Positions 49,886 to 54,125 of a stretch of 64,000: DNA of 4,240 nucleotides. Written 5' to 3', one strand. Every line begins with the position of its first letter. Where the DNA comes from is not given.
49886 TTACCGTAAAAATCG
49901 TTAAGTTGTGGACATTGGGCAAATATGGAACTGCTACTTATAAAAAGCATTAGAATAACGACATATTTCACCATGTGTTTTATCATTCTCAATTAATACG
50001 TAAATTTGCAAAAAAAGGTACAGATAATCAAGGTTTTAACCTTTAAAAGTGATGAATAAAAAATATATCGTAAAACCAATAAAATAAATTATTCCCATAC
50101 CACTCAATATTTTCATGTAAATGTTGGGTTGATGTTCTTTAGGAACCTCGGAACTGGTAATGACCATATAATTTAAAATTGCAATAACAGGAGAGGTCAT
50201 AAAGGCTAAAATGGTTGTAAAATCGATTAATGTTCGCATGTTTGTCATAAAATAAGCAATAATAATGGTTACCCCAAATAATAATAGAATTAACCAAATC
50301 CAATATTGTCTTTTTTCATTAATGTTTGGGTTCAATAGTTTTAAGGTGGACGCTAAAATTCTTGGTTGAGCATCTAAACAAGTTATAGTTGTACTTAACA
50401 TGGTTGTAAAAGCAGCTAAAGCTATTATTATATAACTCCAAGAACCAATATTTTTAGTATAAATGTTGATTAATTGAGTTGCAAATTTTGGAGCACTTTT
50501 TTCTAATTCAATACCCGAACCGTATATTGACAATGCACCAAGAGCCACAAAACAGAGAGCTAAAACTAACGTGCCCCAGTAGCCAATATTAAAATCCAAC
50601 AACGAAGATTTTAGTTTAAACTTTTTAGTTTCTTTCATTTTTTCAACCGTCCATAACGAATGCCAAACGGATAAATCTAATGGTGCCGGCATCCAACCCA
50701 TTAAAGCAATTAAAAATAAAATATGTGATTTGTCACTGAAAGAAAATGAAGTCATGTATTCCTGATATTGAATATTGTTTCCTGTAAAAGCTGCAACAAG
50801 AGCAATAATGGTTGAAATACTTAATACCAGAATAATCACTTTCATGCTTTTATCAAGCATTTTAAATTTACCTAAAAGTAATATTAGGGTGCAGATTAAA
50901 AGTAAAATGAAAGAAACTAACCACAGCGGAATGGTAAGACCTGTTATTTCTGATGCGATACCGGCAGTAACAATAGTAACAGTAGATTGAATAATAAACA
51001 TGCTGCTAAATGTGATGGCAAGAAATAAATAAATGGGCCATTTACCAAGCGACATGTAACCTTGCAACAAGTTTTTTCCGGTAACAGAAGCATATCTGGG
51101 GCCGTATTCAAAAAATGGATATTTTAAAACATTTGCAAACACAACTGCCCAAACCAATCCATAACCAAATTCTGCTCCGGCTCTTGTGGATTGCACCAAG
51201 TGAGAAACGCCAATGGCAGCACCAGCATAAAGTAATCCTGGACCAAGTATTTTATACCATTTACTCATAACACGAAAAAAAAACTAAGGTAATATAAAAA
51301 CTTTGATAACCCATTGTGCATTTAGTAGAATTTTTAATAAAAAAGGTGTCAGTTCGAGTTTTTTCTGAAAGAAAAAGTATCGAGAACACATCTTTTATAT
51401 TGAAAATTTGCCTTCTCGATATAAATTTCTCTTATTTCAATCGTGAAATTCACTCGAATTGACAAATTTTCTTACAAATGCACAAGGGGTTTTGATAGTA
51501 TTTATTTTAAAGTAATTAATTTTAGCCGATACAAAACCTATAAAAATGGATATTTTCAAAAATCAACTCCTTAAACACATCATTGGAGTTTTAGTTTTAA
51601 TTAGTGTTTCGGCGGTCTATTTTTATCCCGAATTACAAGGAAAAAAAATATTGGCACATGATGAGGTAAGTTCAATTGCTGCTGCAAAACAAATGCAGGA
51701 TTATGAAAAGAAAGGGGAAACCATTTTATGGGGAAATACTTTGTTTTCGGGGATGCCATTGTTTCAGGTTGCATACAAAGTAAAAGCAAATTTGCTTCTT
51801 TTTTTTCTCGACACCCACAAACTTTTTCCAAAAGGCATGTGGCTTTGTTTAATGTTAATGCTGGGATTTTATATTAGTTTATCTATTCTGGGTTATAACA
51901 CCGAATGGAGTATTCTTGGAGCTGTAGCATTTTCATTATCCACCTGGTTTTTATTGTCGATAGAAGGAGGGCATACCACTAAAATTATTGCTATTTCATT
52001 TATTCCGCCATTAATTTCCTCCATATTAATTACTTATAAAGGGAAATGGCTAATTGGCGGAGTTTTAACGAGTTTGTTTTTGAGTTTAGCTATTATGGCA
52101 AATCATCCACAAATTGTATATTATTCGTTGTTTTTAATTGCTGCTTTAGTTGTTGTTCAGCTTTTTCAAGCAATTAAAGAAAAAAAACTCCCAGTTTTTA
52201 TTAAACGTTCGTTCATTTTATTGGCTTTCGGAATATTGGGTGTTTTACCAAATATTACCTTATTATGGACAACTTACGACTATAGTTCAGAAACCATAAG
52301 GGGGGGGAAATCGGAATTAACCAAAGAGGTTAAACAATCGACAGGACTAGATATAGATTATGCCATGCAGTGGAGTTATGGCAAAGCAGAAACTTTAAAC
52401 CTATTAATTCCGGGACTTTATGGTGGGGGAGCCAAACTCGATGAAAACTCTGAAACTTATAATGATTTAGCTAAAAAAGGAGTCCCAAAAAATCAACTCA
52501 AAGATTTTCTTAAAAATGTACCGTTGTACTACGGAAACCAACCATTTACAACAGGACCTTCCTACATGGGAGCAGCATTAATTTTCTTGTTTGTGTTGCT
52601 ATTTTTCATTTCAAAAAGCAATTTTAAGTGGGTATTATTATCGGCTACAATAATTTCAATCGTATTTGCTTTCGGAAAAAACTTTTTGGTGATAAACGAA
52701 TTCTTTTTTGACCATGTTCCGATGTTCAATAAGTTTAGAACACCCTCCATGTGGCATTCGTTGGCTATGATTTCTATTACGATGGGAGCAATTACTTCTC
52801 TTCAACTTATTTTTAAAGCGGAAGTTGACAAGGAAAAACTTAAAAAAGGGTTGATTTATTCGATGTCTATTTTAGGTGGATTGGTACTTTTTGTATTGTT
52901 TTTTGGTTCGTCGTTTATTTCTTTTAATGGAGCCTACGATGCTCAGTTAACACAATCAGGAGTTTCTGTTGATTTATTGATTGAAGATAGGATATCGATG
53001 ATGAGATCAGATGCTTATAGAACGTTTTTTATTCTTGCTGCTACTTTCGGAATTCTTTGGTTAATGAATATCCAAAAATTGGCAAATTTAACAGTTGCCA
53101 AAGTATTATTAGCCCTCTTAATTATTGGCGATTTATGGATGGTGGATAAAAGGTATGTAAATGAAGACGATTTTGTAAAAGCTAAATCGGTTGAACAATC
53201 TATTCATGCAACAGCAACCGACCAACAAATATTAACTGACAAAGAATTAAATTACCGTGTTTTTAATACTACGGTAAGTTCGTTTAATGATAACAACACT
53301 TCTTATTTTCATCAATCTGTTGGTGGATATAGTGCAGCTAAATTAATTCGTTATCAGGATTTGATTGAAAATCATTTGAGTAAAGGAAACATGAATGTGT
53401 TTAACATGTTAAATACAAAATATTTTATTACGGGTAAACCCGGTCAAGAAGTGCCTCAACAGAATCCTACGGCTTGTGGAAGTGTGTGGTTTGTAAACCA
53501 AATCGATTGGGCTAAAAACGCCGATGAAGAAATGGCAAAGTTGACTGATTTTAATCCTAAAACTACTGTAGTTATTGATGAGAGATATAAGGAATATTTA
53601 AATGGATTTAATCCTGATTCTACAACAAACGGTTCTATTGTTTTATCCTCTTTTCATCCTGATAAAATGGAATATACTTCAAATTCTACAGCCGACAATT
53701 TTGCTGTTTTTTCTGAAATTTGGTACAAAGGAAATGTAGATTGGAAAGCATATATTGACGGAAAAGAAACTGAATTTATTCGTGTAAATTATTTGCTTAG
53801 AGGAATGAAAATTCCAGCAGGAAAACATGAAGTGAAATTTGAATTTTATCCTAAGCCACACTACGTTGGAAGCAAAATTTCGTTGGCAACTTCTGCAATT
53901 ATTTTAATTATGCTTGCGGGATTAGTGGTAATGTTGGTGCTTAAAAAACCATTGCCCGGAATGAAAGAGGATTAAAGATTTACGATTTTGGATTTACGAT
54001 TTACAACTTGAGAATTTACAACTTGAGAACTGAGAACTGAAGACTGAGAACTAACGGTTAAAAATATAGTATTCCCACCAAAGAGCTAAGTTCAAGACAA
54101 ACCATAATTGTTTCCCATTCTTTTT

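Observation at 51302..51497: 182-bp MITE with ACCC-ended TIRs, 7-bp target duplication and a nested palindromic core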

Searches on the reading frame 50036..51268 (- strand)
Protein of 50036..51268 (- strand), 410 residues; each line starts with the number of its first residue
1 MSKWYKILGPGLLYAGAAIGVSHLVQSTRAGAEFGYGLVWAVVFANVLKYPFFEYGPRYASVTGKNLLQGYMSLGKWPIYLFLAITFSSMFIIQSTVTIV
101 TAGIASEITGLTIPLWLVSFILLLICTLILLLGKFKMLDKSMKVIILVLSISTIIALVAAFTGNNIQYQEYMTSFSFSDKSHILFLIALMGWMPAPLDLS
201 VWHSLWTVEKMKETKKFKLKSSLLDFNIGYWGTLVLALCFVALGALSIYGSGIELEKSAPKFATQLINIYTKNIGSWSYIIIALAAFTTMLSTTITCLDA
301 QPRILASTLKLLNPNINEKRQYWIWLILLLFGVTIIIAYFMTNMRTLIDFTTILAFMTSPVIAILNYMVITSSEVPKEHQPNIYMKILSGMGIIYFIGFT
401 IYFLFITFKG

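Call 7: search_protein_families(library=pfam, proteins=[window:50036-51268:-])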
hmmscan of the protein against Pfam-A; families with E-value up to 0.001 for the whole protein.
window:50036-51268:- (410 aa): 1 family
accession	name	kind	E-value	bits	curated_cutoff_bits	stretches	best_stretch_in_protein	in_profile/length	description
PF01566.24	Nramp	-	3.3e-21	76.2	29.8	1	28-374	5-348/357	Natural resistance-associated macrophage protein-like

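Call 9: find_encoding_contigs(protein=window:50036-51268:-, flank=10000, max_places=10)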
Protein window:50036-51268:- (410 aa): no gene with exactly this product is on record in the collection.

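Call 11: find_homologous_proteins(query=window:50036-51268:-, max_evalue=1e-30)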
Query window:50036-51268:- (410 aa): 7999 proteins with E <= 1e-30 among 8000 candidates; the best 120 are listed.
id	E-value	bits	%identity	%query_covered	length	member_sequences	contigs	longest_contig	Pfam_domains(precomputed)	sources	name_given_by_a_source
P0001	1.4e-259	879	100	100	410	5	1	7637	PF01566.26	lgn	-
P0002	1.7e-229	780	85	100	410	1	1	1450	PF01566.26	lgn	-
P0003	2.1e-209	714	78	100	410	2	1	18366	PF01566.26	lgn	-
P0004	2.4e-208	710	77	100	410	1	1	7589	PF01566.26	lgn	-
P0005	6.4e-208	709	77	100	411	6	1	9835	PF01566.26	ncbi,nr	ncbi:MAG: Nramp family divalent metal transporter [Flavobacteriales bacterium]|nr:Nramp family dival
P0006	6.7e-208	709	77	100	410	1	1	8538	PF01566.26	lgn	-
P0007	1.8e-207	707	77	100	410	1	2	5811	PF01566.26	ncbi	-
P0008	5.5e-205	699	76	100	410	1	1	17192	PF01566.26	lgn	-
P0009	6.5e-200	682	73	100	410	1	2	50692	PF01566.26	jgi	jgi:Mn2+/Fe2+ NRAMP family transporter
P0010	1.7e-199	681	73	100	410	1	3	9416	PF01566.26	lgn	-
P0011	1.5e-196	671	72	100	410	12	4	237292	PF01566.26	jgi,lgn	jgi:Mn2+/Fe2+ NRAMP family transporter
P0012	3.8e-195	667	72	100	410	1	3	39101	PF01566.26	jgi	jgi:Mn2+/Fe2+ NRAMP family transporter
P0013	3.0e-188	644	69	100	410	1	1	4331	PF01566.26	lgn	-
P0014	4.1e-186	637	68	99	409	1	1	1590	PF01566.26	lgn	-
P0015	2.7e-185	634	69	99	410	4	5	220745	PF01566.26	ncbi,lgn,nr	ncbi:MAG: Nramp family divalent metal transporter [Flavobacteriales bacterium]|nr:Nramp family dival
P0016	3.0e-185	634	69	99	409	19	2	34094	PF01566.26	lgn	-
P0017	4.2e-184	630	69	99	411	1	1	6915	PF01566.26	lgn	-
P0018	7.5e-184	629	68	99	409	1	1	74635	PF01566.26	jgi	-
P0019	4.8e-183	627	69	99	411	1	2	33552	PF01566.26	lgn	-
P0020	5.1e-182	623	69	99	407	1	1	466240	PF01566.26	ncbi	-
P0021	1.5e-181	622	69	99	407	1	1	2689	PF01566.26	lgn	-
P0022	4.0e-181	620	67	99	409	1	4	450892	PF01566.26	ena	-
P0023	6.1e-181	620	68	99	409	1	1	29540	PF01566.26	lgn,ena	-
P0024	8.6e-181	619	69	99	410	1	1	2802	PF01566.26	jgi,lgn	-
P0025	1.3e-180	619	68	98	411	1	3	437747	PF01566.26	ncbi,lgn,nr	ncbi:MAG: Nramp family divalent metal transporter [Flavobacteriales bacterium]|nr:Nramp family dival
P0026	1.9e-180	618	67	99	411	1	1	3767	PF01566.26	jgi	jgi:Mn2+/Fe2+ NRAMP family transporter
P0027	2.3e-180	618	66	100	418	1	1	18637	PF01566.26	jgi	jgi:Mn2+/Fe2+ NRAMP family transporter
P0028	5.5e-180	617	68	99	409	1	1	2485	PF01566.26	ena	-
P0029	1.1e-179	616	69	99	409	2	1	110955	PF01566.26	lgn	-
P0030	1.4e-179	615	66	100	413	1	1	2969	PF01566.26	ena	-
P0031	1.9e-179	615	68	98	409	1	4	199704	PF01566.26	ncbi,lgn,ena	-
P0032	2.6e-179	614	66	100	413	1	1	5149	PF01566.26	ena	-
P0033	3.1e-179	614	67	99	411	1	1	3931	PF01566.26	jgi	jgi:Mn2+/Fe2+ NRAMP family transporter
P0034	3.5e-179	614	68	99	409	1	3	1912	PF01566.26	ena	-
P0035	5.7e-179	613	67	99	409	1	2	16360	PF01566.26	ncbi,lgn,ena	-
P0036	7.1e-179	613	67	99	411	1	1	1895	PF01566.26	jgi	jgi:Mn2+/Fe2+ NRAMP family transporter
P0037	4.6e-178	610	67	99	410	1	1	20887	PF01566.26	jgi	jgi:Mn2+/Fe2+ NRAMP family transporter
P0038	4.9e-178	610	67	99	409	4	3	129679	PF01566.26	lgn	-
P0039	6.0e-178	610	67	98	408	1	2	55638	PF01566.26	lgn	-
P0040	1.5e-177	609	67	99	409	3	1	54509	PF01566.26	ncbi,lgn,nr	ncbi:MAG: Nramp family divalent metal transporter [Vicingaceae bacterium]|nr:Nramp family divalent m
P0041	1.9e-177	608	67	99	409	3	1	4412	PF01566.26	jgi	-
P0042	2.5e-177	608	65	100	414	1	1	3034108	PF01566.26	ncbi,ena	-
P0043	5.1e-177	607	67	99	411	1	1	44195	PF01566.26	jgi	jgi:Mn2+/Fe2+ NRAMP family transporter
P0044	6.2e-177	607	66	99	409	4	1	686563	PF01566.26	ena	-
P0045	6.5e-177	607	65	100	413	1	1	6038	PF01566.26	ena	-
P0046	4.5e-176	604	67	99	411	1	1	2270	PF01566.26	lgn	-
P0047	8.6e-176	603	67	99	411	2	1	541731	PF01566.26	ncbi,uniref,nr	ncbi:divalent metal cation transporter [Vicingus serpentipes]|uniref:Divalent metal cation transport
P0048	9.4e-176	603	64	100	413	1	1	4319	PF01566.26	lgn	-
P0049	1.2e-175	602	66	99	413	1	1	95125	PF01566.26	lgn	-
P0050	2.7e-174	598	65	98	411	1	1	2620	PF01566.26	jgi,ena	-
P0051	1.6e-172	592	64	99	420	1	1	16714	PF01566.26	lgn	-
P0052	3.2e-172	591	62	100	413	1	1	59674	PF01566.26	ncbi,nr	ncbi:MAG: Nramp family divalent metal transporter [Flavobacteriales bacterium]|nr:Nramp family dival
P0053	4.2e-172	591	63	100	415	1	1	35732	PF01566.26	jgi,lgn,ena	-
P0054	5.4e-172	590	64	99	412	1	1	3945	PF01566.26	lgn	-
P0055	1.6e-171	589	64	99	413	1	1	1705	PF01566.26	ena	-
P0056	1.9e-171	589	64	99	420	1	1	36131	PF01566.26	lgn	-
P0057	3.3e-171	588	64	99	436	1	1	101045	PF01566.26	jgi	jgi:Mn2+/Fe2+ NRAMP family transporter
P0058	2.2e-170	585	63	99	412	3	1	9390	PF01566.26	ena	-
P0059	6.5e-170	584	63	99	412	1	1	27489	PF01566.26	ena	-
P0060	3.1e-169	581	62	99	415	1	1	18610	PF01566.26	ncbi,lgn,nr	ncbi:MAG: Nramp family divalent metal transporter [Vicingus serpentipes]|nr:Nramp family divalent me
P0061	2.7e-168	578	63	100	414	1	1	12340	PF01566.26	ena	-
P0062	7.0e-168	577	63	99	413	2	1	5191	PF01566.26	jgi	jgi:Mn2+/Fe2+ NRAMP family transporter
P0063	1.5e-167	576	62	99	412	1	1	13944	PF01566.26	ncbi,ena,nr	ncbi:MAG: Nramp family divalent metal transporter [Flavobacteriales bacterium]|nr:Nramp family dival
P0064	1.6e-167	576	63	99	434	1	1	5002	PF01566.26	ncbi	-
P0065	1.3e-166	573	62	99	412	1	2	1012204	PF01566.26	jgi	jgi:Mn2+/Fe2+ NRAMP family transporter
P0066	3.2e-166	571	61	99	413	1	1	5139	PF01566.26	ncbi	-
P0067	1.1e-165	570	62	99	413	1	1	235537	PF01566.26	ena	-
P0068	2.9e-165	568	62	99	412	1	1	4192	PF01566.26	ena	-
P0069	3.2e-165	568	61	99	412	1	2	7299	PF01566.26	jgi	jgi:Mn2+/Fe2+ NRAMP family transporter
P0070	4.9e-165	567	62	99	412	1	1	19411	PF01566.26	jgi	jgi:Mn2+/Fe2+ NRAMP family transporter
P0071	5.6e-165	567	62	99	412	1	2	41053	PF01566.26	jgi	jgi:Mn2+/Fe2+ NRAMP family transporter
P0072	7.6e-165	567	61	99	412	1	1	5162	PF01566.26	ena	-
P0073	2.6e-164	565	62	99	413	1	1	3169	PF01566.26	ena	-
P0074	4.0e-164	564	62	99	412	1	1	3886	PF01566.26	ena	-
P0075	7.1e-164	564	62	99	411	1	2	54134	PF01566.26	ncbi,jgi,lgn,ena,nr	ncbi:MAG: hypothetical protein COA97_08275 [Flavobacteriales bacterium]|nr:MAG: hypothetical protein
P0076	9.4e-164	563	63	98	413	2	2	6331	PF01566.26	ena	-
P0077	1.9e-163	562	62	99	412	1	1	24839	PF01566.26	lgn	-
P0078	4.0e-163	561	60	99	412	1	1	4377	PF01566.26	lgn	-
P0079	5.3e-163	561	61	99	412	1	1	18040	PF01566.26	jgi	jgi:Mn2+/Fe2+ NRAMP family transporter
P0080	3.1e-162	558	61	99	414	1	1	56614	PF01566.26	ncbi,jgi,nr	ncbi:MAG: hypothetical protein COB15_13260 [Flavobacteriales bacterium]|nr:MAG: hypothetical protein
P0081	1.6e-161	556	60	99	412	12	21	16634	PF01566.26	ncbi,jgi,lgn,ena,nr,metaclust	ncbi:MAG: iron transporter [Flavobacteriales bacterium CG_4_9_14_0_2_um_filter_32_27]|nr:MAG: iron t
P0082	2.2e-161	555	62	98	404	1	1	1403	PF01566.26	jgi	jgi:Mn2+/Fe2+ NRAMP family transporter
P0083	5.7e-161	554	60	99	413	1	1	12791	PF01566.26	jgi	jgi:Mn2+/Fe2+ NRAMP family transporter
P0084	5.5e-160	551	61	99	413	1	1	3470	PF01566.26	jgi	jgi:Mn2+/Fe2+ NRAMP family transporter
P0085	1.8e-159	549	61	99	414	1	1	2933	PF01566.26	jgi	jgi:Mn2+/Fe2+ NRAMP family transporter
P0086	3.8e-159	548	61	99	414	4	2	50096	PF01566.26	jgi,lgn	jgi:Mn2+/Fe2+ NRAMP family transporter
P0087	7.1e-159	547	61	99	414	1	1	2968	PF01566.26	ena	-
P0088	4.4e-158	545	61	99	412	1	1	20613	PF01566.26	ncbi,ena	-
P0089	9.7e-158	543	58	98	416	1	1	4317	PF01566.26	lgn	-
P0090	1.0e-157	543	61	99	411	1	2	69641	PF01566.26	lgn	-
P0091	6.6e-157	541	61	98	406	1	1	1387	PF01566.26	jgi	jgi:Mn2+/Fe2+ NRAMP family transporter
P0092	1.3e-156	540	60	97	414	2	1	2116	PF01566.26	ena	-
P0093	3.9e-155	535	61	98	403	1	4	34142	PF01566.26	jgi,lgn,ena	-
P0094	2.0e-154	533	59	98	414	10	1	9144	PF01566.26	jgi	jgi:Mn2+/Fe2+ NRAMP family transporter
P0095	1.1e-153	530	58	99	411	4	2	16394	PF01566.26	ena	-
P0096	1.4e-152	526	58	98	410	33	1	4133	PF01566.26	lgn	-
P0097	1.2e-151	523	57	99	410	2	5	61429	PF01566.26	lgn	-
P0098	1.7e-151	523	58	99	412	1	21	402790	PF01566.26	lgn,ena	-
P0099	2.4e-151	522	56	99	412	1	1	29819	PF01566.26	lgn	-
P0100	3.2e-151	522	58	99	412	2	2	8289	PF01566.26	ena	-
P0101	7.9e-151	521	57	99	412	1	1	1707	PF01566.26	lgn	-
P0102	9.1e-151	520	57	99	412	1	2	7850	PF01566.26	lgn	-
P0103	1.5e-150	520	58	99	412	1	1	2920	PF01566.26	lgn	-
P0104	1.6e-150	520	58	98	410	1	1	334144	PF01566.26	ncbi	-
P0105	8.5e-150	517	57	99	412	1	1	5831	PF01566.26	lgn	-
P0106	1.1e-149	517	57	99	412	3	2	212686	PF01566.26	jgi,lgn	jgi:Mn2+/Fe2+ NRAMP family transporter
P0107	2.3e-149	516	57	99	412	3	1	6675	PF01566.26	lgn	-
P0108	6.1e-149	514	57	99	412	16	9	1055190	PF01566.26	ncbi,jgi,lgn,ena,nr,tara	ncbi:MAG: iron transporter [Flavobacteriales bacterium]|nr:Nramp family divalent metal transporter [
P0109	1.4e-148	513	56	99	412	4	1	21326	PF01566.26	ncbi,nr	ncbi:MAG: Nramp family divalent metal transporter [Vicingaceae bacterium]|nr:Nramp family divalent m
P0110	2.3e-148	513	58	98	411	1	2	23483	PF01566.26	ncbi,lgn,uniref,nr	ncbi:Nramp family divalent metal transporter [Aquimarina agarilytica]|uniref:Nramp family divalent m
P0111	4.3e-148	512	56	99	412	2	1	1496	PF01566.26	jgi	-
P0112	4.9e-148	512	57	97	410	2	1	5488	PF01566.26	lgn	-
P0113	8.1e-148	511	58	98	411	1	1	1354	PF01566.26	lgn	-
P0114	9.4e-148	511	56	99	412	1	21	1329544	PF01566.26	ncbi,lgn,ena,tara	tara:strand:- start:15087 stop:16325 length:1239 start_codon:yes stop_codon:yes gene_type:complete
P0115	6.5e-147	508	56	99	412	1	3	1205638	PF01566.26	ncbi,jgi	jgi:Mn2+/Fe2+ NRAMP family transporter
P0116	1.8e-145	503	57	98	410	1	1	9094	PF01566.26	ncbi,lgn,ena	-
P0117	9.8e-145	501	54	100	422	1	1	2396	PF01566.26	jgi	jgi:Mn2+/Fe2+ NRAMP family transporter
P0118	1.7e-144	500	57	99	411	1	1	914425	PF01566.26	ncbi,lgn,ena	-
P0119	6.6e-143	495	56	97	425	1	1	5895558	PF01566.26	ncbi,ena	-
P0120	5.3e-141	488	53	99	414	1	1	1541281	PF01566.26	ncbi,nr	ncbi:MAG: Nramp family divalent metal transporter [Bacteroidia bacterium]|nr:Nramp family divalent m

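Call 13: find_encoding_contigs(protein=P0001, flank=10000, max_places=10)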
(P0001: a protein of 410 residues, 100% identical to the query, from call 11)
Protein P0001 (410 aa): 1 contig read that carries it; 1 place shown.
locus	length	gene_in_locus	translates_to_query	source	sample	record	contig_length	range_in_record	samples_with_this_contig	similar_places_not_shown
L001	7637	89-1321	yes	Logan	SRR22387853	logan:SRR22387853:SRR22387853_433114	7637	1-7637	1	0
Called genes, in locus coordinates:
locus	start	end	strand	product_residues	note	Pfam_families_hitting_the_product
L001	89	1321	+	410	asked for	PF01566:Nramp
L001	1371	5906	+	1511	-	PF18911:PKD_4 (weak), PF00801:PKD, PF18911:PKD_4, PF00801:PKD, PF18911:PKD_4, PF18911:PKD_4, PF18911:PKD_4, PF18911:PKD_4, +4 more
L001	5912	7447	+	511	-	PF07676:PD40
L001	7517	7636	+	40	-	?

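Call 35: find_encoding_contigs(protein=P0003, flank=4000, max_places=3)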
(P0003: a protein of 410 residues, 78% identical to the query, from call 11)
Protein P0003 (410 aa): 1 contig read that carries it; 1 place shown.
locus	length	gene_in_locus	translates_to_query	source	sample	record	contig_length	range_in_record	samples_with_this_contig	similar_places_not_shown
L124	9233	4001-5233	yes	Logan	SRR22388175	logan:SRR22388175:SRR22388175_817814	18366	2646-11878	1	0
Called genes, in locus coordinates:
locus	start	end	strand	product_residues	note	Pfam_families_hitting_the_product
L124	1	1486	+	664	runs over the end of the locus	PF13522:GATase_6, PF13537:GATase_7, PF00733:Asn_synthase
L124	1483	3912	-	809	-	PF09586:YfhO (weak)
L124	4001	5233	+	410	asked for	PF01566:Nramp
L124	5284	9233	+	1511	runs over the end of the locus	PF00801:PKD, PF18911:PKD_4, PF18911:PKD_4, PF18911:PKD_4, PF18911:PKD_4, PF00801:PKD, PF18911:PKD_4, PF13585:CHU_C, +3 more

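Call 36: find_encoding_contigs(protein=P0002, flank=4000, max_places=3)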
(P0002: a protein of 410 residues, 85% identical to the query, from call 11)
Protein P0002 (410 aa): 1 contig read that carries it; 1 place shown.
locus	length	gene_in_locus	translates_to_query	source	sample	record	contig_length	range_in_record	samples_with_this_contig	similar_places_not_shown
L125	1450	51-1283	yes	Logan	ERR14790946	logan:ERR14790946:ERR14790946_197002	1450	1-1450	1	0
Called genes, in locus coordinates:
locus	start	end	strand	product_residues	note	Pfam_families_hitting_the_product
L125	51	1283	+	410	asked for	PF01566:Nramp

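Call 37: find_encoding_contigs(protein=P0005, flank=4000, max_places=3)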
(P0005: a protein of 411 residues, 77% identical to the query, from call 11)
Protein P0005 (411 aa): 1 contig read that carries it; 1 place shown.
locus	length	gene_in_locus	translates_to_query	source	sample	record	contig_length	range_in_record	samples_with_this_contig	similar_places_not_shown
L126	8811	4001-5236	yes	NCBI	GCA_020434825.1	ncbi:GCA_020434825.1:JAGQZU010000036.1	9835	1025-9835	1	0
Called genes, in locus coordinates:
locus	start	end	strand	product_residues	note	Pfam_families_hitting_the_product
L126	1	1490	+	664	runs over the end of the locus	PF13522:GATase_6, PF13537:GATase_7, PF00733:Asn_synthase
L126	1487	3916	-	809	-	PF09586:YfhO (weak)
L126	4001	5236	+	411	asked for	PF01566:Nramp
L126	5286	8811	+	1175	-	PF00801:PKD, PF18911:PKD_4, PF00801:PKD (weak), PF18911:PKD_4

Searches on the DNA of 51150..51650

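Call 8: search_rna_families(source=window, start=51150, end=51650, threshold=evalue, max_evalue=10)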
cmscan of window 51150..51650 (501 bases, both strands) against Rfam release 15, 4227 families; matches with E-value up to 10: 8.
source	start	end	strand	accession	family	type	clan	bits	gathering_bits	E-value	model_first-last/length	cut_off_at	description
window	51326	51422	+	RF04342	Plastid-psbA-1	Cis-reg;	CL00153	19.7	54.3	4.7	1-114/114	no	Plastid-psbA-1 3UTR RNA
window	51339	51428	+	RF00265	SNORA69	Gene; snRNA; snoRNA; HACA-box;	-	19.2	47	0.72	1-132/132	no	Small nucleolar RNA SNORA69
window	51328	51411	+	RF03621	MIR4245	Gene; miRNA;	-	18.9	74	1.1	1-128/128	no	MIR4245 microRNA precursor family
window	51534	51606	-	RF00529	snoMe28S-Am2589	Gene; snRNA; snoRNA; CD-box;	-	16.9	37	9.6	1-109/109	no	Small nucleolar RNA Me28S-Am2589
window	51361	51440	-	RF00832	mir-71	Gene; miRNA;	-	16.3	50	1.5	1-73/73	no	mir-71 microRNA precursor family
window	51332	51405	+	RF00979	mir-553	Gene; miRNA;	-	14.9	82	8.9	1-62/62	no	mir-553 microRNA precursor family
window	51251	51290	-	RF02060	STnc410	Gene; sRNA;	-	13.9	50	1.6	1-158/158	no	Enterobacterial sRNA STnc410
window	51267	51293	+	RF00522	PreQ1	Cis-reg; riboswitch;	-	13.5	39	5.2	1-45/45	no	PreQ1 (pre queuosine) riboswitch aptamer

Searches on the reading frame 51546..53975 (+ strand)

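Call 7: search_protein_families(library=pfam, proteins=[window:51546-53975:+])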
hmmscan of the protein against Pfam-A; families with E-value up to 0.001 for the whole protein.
window:51546-53975:+ (809 aa): 1 family
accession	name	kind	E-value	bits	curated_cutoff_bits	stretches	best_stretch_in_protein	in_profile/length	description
PF09586.16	YfhO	-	3.3e-07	29.5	28.5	1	707-779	765-835/835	Bacterial membrane protein YfhO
